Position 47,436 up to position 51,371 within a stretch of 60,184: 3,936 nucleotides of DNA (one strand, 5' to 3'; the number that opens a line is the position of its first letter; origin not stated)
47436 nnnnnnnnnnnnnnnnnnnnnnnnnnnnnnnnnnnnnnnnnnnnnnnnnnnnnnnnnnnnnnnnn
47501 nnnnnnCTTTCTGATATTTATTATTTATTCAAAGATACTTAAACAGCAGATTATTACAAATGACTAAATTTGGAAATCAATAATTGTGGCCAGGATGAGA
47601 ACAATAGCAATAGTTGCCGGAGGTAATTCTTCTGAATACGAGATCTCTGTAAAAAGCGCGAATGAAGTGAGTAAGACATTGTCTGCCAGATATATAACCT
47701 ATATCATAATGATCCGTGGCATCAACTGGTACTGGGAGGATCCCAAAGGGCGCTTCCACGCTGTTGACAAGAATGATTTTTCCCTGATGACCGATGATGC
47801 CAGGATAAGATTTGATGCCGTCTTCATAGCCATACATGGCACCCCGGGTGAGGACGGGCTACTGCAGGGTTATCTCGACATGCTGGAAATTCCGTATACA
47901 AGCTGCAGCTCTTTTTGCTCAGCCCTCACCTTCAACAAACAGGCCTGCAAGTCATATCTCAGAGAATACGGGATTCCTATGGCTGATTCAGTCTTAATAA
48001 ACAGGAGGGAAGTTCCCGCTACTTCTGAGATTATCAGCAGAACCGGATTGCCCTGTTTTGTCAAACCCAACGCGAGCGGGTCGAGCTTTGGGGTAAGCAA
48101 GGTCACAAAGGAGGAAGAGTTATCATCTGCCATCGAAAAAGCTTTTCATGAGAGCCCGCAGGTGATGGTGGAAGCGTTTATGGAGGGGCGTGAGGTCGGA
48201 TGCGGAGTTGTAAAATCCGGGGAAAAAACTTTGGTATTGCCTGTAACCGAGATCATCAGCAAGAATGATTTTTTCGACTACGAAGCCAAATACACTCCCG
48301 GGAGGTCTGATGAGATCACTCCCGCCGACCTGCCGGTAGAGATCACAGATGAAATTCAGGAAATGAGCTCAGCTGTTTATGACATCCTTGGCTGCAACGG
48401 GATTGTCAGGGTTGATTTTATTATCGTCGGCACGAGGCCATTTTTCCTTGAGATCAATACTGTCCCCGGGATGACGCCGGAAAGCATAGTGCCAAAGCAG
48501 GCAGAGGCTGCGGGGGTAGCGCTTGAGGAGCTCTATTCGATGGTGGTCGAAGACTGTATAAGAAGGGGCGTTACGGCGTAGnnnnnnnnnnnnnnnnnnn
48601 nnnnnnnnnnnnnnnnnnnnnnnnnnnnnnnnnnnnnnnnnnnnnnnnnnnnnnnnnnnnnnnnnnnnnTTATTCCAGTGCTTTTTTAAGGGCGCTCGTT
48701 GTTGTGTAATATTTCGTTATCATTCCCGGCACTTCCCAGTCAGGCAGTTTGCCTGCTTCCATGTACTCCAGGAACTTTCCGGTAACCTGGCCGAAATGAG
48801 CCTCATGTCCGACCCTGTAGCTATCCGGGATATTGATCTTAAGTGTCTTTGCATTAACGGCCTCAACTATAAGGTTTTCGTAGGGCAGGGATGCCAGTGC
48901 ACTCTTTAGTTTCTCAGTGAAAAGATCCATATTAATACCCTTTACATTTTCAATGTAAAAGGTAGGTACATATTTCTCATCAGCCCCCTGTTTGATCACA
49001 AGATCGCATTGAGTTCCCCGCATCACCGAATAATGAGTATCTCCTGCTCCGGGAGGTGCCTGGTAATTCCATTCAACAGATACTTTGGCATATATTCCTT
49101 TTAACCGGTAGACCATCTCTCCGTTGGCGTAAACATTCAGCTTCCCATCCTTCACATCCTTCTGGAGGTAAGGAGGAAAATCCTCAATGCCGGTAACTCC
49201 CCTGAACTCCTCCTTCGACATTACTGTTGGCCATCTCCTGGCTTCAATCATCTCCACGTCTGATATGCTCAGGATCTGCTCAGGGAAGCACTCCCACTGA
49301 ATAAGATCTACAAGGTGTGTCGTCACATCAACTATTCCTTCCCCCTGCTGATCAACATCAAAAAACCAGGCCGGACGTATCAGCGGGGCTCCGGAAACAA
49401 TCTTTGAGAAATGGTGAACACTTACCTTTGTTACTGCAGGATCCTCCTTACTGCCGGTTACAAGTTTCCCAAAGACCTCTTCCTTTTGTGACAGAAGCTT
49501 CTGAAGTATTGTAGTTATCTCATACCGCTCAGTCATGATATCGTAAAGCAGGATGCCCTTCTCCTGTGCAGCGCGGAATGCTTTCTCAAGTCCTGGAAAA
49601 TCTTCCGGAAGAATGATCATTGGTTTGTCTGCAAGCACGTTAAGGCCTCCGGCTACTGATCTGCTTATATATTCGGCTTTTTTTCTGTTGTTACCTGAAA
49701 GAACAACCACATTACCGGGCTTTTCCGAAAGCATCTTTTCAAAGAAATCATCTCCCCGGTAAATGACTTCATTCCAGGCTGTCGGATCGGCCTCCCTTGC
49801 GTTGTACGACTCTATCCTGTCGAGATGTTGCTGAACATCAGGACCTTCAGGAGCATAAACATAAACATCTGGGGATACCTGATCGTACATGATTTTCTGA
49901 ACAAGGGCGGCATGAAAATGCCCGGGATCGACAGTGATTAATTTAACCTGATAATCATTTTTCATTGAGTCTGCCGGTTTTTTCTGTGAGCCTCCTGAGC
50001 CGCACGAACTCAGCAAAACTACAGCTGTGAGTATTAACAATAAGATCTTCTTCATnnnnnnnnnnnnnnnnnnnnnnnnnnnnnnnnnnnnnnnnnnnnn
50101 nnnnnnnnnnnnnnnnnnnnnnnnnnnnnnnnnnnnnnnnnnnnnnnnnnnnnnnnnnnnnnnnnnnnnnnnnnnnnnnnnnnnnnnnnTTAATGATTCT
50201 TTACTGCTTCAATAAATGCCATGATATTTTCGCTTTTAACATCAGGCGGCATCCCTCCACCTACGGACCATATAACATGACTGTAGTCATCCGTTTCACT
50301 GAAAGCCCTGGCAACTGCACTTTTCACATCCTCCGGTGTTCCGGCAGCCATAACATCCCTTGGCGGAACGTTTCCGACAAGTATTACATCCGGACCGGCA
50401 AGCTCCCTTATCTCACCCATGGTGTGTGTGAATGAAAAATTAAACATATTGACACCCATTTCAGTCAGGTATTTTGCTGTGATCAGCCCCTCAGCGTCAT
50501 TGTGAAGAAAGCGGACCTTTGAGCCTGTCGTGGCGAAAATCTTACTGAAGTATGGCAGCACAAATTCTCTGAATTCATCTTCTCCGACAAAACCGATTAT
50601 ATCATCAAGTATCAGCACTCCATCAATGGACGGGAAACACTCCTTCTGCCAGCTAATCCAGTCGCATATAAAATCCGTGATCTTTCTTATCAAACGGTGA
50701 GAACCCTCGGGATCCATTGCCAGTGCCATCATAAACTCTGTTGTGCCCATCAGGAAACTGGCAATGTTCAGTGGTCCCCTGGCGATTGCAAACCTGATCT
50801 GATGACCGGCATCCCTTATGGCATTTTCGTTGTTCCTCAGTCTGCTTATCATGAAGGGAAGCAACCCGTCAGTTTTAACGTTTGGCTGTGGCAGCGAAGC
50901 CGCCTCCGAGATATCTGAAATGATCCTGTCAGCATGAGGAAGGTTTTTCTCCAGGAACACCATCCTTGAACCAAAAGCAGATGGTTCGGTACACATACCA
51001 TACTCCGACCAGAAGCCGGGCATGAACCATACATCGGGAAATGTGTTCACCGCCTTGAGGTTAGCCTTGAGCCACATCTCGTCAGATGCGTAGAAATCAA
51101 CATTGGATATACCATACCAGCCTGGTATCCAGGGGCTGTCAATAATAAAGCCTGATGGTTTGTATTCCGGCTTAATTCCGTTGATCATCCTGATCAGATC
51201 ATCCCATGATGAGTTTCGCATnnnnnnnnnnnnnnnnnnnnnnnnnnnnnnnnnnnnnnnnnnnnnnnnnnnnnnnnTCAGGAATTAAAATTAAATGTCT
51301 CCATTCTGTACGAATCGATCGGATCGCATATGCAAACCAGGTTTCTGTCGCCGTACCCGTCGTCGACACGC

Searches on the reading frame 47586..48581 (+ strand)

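Call 11: search_protein_families(library=pfam, proteins=[window:47586-48581:+])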
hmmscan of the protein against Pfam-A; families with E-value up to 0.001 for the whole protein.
window:47586-48581:+ (331 aa): 8 families
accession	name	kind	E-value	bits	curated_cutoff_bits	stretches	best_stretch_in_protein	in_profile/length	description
PF07478.18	Dala_Dala_lig_C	-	2.3e-54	184.4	24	1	126-321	3-203/204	D-ala D-ala ligase C-terminus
PF01820.27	Dala_Dala_lig_N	-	6.3e-21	75.6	34.6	1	7-107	2-121/121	D-ala D-ala ligase N-terminus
PF02655.19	ATP-grasp_3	-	2.6e-11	44.3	23.2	1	142-292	17-155/160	ATP-grasp domain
PF02222.28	ATP-grasp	-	4.8e-09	36.6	27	1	125-284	3-153/179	ATP-grasp domain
PF02786.22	CPSase_L_D2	-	6.4e-08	32.8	19.8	1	118-292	2-178/211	Carbamoyl-phosphate synthase L chain, ATP binding domain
PF01071.24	GARS_A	-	1.8e-05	25.1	27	1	117-220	2-110/194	Phosphoribosylglycinamide synthetase, ATP-grasp (A) domain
PF13535.11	ATP-grasp_4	-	3.7e-05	23.8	27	1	155-217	3-81/160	ATP-grasp domain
PF14397.11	ATPgrasp_ST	-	0.00097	18.9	31.4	0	254-301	215-263/278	Sugar-transfer associated ATP-grasp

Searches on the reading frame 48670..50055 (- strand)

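Call 11: search_protein_families(library=pfam, proteins=[window:48670-50055:-])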
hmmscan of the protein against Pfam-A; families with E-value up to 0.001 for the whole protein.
window:48670-50055:- (461 aa): 1 family
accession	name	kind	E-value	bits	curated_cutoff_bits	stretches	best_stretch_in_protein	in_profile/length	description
PF16490.10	Oxidoreduct_C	-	3.8e-121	404.5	27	1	184-459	1-277/278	Putative oxidoreductase C terminal domain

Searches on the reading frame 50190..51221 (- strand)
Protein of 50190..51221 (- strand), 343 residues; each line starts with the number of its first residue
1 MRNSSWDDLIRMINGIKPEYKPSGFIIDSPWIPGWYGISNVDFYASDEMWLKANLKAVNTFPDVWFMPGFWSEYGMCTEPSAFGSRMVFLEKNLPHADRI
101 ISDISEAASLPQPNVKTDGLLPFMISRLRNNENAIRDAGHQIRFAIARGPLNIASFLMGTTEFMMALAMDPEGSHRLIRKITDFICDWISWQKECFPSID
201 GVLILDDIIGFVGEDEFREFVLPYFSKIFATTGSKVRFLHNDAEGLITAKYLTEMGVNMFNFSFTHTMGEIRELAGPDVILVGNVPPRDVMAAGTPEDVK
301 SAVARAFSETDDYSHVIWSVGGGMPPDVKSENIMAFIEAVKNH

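Call 11: search_protein_families(library=pfam, proteins=[window:50190-51221:-])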
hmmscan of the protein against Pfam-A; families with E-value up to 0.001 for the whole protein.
window:50190-51221:- (343 aa): 1 family
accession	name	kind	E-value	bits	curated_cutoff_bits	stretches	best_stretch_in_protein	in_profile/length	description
PF01208.23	URO-D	-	3.3e-34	118.9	23.9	1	74-342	72-345/346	Uroporphyrinogen decarboxylase (URO-D)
